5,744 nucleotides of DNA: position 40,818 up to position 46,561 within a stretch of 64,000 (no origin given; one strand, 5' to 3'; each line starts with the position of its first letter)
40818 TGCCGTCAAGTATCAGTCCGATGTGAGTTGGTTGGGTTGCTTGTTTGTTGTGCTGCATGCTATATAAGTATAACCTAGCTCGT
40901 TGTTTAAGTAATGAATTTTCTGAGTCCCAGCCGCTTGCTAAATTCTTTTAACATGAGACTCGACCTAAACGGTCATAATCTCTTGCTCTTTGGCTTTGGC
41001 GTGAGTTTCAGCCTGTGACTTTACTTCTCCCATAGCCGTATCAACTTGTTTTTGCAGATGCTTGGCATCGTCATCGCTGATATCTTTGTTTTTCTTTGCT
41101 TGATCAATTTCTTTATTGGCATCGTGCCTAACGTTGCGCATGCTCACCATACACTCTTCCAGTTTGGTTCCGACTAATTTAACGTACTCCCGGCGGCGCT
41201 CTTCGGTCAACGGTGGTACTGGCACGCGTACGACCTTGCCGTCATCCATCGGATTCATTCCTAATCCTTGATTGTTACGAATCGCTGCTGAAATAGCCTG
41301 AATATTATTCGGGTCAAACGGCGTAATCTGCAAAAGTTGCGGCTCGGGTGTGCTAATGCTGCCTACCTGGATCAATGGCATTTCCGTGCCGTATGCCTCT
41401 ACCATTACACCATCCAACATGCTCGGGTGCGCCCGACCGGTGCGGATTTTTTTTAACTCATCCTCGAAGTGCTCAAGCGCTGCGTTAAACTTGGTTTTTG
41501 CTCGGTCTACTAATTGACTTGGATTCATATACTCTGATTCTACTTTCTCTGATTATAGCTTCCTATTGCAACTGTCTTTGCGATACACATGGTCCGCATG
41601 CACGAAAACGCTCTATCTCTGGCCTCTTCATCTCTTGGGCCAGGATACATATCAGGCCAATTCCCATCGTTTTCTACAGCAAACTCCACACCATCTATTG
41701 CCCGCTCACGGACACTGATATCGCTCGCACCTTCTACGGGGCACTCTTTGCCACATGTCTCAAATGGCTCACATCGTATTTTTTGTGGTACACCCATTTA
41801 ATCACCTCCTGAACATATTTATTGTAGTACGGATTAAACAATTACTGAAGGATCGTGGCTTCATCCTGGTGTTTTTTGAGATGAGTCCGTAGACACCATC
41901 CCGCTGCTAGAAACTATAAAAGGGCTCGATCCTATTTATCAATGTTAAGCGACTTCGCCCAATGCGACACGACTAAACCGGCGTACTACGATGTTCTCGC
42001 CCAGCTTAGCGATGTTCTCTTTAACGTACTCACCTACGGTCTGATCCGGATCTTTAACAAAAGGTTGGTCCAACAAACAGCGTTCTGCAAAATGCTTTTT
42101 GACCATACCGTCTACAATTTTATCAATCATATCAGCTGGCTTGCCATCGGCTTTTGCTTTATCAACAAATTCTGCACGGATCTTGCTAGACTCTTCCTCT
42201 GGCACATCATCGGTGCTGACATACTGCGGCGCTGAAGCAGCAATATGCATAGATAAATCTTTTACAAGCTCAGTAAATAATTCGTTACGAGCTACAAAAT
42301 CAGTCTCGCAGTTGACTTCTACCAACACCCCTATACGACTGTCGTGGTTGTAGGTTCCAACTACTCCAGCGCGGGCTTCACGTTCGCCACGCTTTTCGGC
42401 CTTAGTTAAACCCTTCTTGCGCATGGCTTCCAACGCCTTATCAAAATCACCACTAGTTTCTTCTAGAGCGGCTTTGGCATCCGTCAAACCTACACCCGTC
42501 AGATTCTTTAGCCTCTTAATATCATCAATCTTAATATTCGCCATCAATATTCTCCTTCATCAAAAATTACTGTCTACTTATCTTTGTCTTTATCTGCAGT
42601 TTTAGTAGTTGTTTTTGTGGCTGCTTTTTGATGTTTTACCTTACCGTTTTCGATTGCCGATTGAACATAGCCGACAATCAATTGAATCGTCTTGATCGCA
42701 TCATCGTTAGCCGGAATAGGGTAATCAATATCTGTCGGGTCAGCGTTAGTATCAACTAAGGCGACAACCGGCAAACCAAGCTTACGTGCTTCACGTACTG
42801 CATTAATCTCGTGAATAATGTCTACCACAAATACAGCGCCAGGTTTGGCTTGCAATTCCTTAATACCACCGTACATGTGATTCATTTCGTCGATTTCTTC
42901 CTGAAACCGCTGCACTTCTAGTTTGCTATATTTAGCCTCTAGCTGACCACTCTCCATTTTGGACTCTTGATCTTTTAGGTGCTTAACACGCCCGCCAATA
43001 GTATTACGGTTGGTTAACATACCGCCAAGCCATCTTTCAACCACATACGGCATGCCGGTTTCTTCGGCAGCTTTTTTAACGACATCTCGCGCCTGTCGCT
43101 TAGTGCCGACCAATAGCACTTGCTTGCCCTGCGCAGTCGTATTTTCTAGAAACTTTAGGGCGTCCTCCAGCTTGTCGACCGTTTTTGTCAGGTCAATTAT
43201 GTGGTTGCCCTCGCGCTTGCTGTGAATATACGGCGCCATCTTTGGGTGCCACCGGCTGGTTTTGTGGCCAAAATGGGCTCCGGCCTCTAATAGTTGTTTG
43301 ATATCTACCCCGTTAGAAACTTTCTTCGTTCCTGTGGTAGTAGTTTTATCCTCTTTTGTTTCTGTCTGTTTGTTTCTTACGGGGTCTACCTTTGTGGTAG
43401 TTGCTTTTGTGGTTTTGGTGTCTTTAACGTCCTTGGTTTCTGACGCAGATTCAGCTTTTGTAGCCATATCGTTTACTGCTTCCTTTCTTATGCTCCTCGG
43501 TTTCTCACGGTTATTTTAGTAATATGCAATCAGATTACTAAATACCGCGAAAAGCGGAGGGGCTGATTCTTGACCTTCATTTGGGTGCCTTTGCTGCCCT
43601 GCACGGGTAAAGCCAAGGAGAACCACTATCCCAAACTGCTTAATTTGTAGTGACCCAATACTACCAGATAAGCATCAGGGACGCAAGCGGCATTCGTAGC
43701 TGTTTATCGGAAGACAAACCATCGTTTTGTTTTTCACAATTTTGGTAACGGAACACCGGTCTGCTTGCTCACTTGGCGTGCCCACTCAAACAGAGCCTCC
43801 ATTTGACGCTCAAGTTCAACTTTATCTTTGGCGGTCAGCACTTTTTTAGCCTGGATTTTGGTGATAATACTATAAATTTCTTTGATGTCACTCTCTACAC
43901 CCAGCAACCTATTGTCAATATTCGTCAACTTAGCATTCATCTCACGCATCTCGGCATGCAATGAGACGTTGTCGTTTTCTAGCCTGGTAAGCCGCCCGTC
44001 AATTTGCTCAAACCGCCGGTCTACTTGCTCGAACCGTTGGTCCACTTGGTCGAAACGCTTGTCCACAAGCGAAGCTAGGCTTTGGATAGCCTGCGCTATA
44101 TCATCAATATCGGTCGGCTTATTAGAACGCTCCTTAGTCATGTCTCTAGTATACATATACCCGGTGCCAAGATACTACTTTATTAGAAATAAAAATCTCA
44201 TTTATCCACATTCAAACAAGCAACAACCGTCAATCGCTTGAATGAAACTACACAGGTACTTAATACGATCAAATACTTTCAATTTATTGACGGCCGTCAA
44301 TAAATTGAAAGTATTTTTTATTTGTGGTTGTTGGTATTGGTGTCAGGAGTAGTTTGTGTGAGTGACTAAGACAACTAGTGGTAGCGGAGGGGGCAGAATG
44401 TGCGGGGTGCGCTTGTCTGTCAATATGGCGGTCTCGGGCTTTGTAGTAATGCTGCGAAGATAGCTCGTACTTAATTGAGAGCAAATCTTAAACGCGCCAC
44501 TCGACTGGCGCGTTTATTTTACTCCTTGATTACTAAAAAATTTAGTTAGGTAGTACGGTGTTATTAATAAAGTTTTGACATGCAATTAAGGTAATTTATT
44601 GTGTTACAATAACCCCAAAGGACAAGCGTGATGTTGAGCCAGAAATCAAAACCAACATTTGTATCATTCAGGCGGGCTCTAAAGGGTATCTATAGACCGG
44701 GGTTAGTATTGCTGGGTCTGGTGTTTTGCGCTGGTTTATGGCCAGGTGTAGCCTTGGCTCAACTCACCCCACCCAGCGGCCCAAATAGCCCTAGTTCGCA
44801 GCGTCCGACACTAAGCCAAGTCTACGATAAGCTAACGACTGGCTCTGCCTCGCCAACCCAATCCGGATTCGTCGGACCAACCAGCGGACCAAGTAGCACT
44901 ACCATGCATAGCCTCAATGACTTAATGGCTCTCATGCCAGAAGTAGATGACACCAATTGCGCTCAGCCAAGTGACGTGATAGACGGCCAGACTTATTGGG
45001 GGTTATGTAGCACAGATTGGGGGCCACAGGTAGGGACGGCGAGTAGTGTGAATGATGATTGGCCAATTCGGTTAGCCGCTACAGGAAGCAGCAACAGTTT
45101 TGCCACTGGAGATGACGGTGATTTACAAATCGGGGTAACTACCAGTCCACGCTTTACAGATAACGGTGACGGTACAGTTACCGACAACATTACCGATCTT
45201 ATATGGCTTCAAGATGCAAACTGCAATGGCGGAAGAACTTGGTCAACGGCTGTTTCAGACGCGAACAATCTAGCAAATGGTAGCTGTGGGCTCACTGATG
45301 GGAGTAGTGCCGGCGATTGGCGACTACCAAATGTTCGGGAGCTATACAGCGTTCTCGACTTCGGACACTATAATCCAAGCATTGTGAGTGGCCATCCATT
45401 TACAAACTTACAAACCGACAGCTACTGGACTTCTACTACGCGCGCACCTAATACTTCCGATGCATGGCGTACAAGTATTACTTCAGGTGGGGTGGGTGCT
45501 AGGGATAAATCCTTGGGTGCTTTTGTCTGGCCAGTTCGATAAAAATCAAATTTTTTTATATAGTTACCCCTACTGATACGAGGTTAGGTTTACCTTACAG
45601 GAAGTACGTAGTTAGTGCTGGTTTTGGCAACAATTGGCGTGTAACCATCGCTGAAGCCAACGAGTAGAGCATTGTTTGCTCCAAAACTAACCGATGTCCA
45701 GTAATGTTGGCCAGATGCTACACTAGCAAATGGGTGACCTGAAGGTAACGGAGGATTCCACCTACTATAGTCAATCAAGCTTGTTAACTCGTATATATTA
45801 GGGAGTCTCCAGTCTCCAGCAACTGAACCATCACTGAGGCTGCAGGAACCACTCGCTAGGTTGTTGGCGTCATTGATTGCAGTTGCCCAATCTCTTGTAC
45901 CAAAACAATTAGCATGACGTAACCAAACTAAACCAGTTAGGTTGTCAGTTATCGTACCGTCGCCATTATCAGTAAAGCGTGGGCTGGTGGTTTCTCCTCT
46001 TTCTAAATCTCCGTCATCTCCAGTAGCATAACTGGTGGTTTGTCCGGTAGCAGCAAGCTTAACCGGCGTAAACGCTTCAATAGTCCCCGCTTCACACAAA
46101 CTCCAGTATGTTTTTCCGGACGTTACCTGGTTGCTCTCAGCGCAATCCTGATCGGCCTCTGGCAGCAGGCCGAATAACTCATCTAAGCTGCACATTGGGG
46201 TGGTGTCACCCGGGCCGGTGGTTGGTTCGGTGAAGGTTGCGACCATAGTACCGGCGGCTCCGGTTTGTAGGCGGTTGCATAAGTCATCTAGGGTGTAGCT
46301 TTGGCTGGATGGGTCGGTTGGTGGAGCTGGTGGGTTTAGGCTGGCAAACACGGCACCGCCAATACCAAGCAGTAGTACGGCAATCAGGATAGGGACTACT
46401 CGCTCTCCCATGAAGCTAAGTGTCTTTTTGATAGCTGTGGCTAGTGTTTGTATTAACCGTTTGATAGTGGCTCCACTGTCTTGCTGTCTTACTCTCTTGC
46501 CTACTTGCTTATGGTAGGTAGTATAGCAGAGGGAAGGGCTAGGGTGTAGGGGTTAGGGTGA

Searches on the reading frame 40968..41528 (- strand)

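Call 48: search_protein_families(library=pfam, proteins=[window:40968-41528:-], max_evalue=0.001)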
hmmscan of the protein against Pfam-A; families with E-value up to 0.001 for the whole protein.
window:40968-41528:- (187 aa): 1 family
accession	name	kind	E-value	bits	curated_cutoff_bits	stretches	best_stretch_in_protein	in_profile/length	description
PF01765.24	RRF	-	1.9e-57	194.1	29.7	1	21-185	1-164/164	Ribosome recycling factor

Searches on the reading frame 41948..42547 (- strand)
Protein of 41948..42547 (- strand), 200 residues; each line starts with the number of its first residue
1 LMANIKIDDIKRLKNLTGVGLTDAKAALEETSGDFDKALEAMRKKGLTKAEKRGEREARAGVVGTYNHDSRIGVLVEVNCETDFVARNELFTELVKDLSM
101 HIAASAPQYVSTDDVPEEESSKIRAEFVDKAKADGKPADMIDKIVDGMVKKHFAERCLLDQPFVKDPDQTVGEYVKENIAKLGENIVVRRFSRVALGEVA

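Call 48: search_protein_families(library=pfam, proteins=[window:41948-42547:-], max_evalue=0.001)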
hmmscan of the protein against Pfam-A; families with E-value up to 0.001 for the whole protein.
window:41948-42547:- (200 aa): 1 family
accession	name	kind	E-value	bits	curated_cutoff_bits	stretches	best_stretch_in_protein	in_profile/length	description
PF00889.24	EF_TS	-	1.7e-37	129.4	27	2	93-198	105-204/204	Elongation factor TS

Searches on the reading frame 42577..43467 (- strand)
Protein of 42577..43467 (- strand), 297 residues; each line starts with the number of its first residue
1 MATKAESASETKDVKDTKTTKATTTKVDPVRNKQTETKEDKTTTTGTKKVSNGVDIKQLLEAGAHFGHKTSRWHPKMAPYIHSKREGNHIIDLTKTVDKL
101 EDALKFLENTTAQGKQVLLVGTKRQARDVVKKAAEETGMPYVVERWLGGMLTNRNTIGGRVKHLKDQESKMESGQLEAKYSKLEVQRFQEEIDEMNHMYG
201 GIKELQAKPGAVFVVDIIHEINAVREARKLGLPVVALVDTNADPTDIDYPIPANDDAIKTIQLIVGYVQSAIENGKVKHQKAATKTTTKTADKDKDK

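Call 48: search_protein_families(library=pfam, proteins=[window:42577-43467:-], max_evalue=0.001)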
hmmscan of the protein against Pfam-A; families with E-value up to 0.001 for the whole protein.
window:42577-43467:- (297 aa): 1 family
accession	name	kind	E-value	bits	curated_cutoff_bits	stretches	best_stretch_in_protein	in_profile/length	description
PF00318.25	Ribosomal_S2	-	6.1e-84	281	26.1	1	59-275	1-216/216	Ribosomal protein S2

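Call 59: find_encoding_contigs(protein=window:42577-43467:-, flank=5000, max_places=6)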
Protein window:42577-43467:- (297 aa): 1 contig read that carries it; 1 place shown.
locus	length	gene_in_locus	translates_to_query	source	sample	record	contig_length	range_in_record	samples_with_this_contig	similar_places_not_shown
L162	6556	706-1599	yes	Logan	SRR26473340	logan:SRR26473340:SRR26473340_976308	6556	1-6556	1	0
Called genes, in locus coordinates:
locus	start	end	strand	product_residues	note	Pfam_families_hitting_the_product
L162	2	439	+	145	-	?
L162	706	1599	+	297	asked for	PF00318:Ribosomal_S2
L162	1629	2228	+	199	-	PF00889:EF_TS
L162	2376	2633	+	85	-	-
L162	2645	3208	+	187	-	PF01765:RRF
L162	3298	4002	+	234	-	PF01255:Prenyltransf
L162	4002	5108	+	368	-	PF02163:Peptidase_M50, PF13180:PDZ_2, PF17820:PDZ_6 (weak)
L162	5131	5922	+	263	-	PF02517:Rce1-like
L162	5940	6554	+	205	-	?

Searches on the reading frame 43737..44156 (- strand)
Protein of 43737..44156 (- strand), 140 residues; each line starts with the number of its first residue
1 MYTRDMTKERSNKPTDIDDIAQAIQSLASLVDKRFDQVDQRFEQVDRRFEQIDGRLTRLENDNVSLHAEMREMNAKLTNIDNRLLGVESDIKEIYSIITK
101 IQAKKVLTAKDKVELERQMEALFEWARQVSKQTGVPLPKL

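Call 48: search_protein_families(library=pfam, proteins=[window:43737-44156:-], max_evalue=0.001)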
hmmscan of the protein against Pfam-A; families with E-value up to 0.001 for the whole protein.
window:43737-44156:- (140 aa): 4 families
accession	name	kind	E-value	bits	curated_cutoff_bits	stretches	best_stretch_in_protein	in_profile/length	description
PF04513.17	Baculo_PEP_C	-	2e-05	25.1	38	1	9-103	10-106/140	Baculovirus polyhedron envelope protein, PEP, C terminus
PF10018.14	Med4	-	0.00026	21.2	26.9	0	66-136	27-100/190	Vitamin-D-receptor interacting Mediator subunit 4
PF07889.17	DUF1664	-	0.00054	20.4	34.6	1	4-88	37-121/124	Protein of unknown function (DUF1664)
PF13874.11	Nup54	-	0.00089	19.7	30.5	0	31-120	34-124/140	Nucleoporin complex subunit 54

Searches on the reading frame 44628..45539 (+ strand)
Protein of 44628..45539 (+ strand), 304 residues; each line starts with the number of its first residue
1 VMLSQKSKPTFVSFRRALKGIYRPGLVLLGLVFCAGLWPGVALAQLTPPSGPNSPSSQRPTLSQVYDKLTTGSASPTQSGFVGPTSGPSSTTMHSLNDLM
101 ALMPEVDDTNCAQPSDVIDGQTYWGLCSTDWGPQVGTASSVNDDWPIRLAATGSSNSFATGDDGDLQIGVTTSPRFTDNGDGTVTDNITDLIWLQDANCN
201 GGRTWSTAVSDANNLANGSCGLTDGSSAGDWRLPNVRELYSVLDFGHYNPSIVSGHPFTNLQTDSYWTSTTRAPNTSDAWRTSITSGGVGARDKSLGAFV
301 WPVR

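Call 48: search_protein_families(library=pfam, proteins=[window:44628-45539:+], max_evalue=0.001)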
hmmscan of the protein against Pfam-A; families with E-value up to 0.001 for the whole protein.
window:44628-45539:+ (304 aa): 1 family
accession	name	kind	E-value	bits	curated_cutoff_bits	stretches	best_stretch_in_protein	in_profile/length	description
PF07603.17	Lcl_C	-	7.2e-25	88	34.9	1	182-304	1-117/117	Lcl C-terminal domain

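Call 57: find_encoding_contigs(protein=window:44631-45539:+, flank=3000, max_places=6)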
Protein window:44631-45539:+ (303 aa): no gene with exactly this product is on record in the collection.

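Call 58: find_encoding_contigs(protein=window:44628-45539:+, flank=3000, max_places=6)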
Protein window:44628-45539:+ (304 aa): no gene with exactly this product is on record in the collection.

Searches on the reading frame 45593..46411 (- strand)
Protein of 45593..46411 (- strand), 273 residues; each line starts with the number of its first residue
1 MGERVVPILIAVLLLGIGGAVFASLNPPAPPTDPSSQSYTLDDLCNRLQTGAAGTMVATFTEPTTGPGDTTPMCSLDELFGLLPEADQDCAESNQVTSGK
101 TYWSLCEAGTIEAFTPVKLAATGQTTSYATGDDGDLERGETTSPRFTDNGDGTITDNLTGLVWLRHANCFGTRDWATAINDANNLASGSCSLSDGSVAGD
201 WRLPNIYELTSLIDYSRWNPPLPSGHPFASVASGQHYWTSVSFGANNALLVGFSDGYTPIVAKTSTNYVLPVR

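Call 18: find_encoding_contigs(protein=window:45593-46411:-, flank=6000, max_places=10)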
Protein window:45593-46411:- (273 aa): no gene with exactly this product is on record in the collection.

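Call 48: search_protein_families(library=pfam, proteins=[window:45593-46411:-], max_evalue=0.001)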
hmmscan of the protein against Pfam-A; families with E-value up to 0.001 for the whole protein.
window:45593-46411:- (273 aa): 1 family
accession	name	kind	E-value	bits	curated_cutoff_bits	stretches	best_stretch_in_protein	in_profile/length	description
PF07603.17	Lcl_C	-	1.5e-22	80.5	34.9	1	152-273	1-117/117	Lcl C-terminal domain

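Call 74: find_homologous_proteins(query=window:45593-46411:-, max_evalue=1e-30)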
Query window:45593-46411:- (273 aa): 3255 proteins with E <= 1e-30 among 8000 candidates; the best 120 are listed.
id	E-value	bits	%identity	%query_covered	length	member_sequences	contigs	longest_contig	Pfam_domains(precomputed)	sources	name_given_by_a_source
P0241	3.9e-182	622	100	100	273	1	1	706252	PF07603.18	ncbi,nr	ncbi:MAG: DUF1566 domain-containing protein [Candidatus Saccharibacteria bacterium]|nr:DUF1566 domai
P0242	2.2e-107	377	64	100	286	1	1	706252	PF07603.18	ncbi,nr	ncbi:MAG: DUF1566 domain-containing protein [Candidatus Saccharibacteria bacterium]|nr:DUF1566 domai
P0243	1.3e-96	342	59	58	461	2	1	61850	PF12733.14,PF07603.18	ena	-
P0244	3.3e-93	330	62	48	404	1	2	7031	PF07603.18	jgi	jgi:hypothetical protein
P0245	2.8e-90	321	43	97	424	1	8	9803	PF07603.18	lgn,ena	-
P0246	4.5e-90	320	51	66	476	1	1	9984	PF12733.14,PF07603.18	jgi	jgi:hypothetical protein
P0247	1.3e-88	315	44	100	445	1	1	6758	PF07603.18,PF05689.19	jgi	-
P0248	5.1e-88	313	54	58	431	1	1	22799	PF07603.18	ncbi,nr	ncbi:MAG: DUF1566 domain-containing protein [Deltaproteobacteria bacterium]|nr:DUF1566 domain-contai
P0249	6.7e-88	313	56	58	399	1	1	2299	PF07603.18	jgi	jgi:hypothetical protein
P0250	3.0e-86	307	58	100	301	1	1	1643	PF07603.18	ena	-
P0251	1.2e-85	306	53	58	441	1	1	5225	PF07603.18,PF05689.19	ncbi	-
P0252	2.0e-83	298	46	65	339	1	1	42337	PF26707.1,PF07603.18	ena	-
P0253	5.0e-82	294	56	46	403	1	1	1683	PF07603.18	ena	-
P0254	6.9e-82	293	53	56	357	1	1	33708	PF07603.18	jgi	jgi:hypothetical protein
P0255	9.0e-82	293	54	53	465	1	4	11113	PF07603.18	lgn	-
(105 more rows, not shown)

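Call 75: find_encoding_contigs(protein=P0242, flank=10000, max_places=3)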
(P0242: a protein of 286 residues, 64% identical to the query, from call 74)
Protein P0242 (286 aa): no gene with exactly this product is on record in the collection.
